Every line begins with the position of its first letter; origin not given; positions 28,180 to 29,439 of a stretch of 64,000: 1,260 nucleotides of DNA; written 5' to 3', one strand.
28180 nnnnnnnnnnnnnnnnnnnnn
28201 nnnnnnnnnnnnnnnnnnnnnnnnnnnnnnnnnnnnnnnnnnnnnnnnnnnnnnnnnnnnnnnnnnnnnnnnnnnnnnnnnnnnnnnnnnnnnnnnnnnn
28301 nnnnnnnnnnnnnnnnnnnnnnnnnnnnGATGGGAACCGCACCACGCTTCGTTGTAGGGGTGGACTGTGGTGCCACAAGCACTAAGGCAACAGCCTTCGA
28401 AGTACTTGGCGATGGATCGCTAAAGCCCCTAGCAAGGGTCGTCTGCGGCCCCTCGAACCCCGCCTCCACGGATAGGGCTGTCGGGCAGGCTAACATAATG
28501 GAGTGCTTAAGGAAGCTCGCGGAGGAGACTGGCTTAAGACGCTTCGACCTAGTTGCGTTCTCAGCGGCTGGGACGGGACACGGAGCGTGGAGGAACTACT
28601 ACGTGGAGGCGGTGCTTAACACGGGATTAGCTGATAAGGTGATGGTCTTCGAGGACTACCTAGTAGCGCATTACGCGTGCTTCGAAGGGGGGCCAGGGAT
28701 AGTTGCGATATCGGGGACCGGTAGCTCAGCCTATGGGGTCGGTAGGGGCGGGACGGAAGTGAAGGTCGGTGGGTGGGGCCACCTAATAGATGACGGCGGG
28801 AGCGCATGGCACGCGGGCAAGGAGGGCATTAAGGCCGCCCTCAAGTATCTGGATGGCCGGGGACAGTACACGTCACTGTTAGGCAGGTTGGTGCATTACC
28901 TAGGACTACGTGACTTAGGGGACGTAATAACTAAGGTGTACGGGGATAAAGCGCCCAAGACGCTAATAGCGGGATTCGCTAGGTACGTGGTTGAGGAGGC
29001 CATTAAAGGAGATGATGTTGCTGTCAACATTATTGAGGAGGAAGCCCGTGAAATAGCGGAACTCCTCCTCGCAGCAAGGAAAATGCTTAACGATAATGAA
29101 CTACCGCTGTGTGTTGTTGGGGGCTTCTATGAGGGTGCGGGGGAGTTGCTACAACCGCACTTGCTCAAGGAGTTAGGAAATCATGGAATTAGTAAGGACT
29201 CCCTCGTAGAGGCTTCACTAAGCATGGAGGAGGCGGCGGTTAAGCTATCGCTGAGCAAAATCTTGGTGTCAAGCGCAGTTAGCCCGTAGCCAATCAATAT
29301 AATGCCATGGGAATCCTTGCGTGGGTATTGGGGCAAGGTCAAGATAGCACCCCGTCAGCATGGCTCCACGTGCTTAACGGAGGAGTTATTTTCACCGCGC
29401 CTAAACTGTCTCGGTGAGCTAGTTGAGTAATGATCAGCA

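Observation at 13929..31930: Putative archaeal glycan/glycopeptide utilisation locus (beta- and alpha-mannosidase, GlcNAc-type kinase, Opp-type importer)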

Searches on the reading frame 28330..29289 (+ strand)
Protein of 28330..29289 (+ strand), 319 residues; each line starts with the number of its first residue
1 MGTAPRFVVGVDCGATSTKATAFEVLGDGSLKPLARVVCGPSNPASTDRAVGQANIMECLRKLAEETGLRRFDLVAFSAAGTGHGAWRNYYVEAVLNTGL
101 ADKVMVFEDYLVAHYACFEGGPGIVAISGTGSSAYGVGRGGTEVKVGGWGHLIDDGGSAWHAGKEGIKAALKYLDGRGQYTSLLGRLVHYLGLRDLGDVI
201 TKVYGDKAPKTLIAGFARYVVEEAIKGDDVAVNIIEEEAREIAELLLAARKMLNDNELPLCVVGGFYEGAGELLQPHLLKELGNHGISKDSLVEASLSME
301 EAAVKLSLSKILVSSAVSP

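Call 4: search_protein_families(library=pfam, proteins=[window:28330-29289:+])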
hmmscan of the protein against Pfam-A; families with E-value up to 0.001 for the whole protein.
window:28330-29289:+ (319 aa): 1 family
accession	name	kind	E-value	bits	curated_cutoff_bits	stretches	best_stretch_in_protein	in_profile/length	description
PF01869.26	BcrAD_BadFG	-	7.5e-30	104.8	31.5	1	9-271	1-235/271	BadF/BadG/BcrA/BcrD ATPase family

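Call 9: search_protein_families(library=ncbifam, max_evalue=0.01, proteins=[window:28330-29289:+])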
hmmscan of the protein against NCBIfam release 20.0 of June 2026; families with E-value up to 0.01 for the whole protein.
window:28330-29289:+ (319 aa): 1 family
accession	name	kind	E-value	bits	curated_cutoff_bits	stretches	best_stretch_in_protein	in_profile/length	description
NF046058.1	NagK_SO3507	equivalog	3e-25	89.3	370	1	7-282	10-275/295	N-acetylglucosamine kinase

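Call 19: search_solved_structures(query=window:28330-29289:+, max_evalue=0.001)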
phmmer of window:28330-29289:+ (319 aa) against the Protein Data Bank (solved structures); distinct sequences matched with E-value up to 0.001: 6.
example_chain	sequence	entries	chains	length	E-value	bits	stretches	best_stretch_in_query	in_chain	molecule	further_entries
8zo3_A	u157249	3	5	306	2.4e-31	112.3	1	6-266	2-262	N-acetylmuramic acid/N-acetylglucosamine kinase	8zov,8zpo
2e2n_A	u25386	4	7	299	5.2e-26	94.8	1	7-258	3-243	HEXOKINASE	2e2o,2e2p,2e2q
2ch6_A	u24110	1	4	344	4.5e-12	49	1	118-246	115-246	N-ACETYL-D-GLUCOSAMINE KINASE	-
2ch5_A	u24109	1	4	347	4.8e-12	48.9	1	118-246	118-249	NAGK PROTEIN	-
1zc6_A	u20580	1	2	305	1.3e-08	37.6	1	3-280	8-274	probable N-acetylglucosamine kinase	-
1zbs_A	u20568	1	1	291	0.0004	22.9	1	87-224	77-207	hypothetical protein PG1100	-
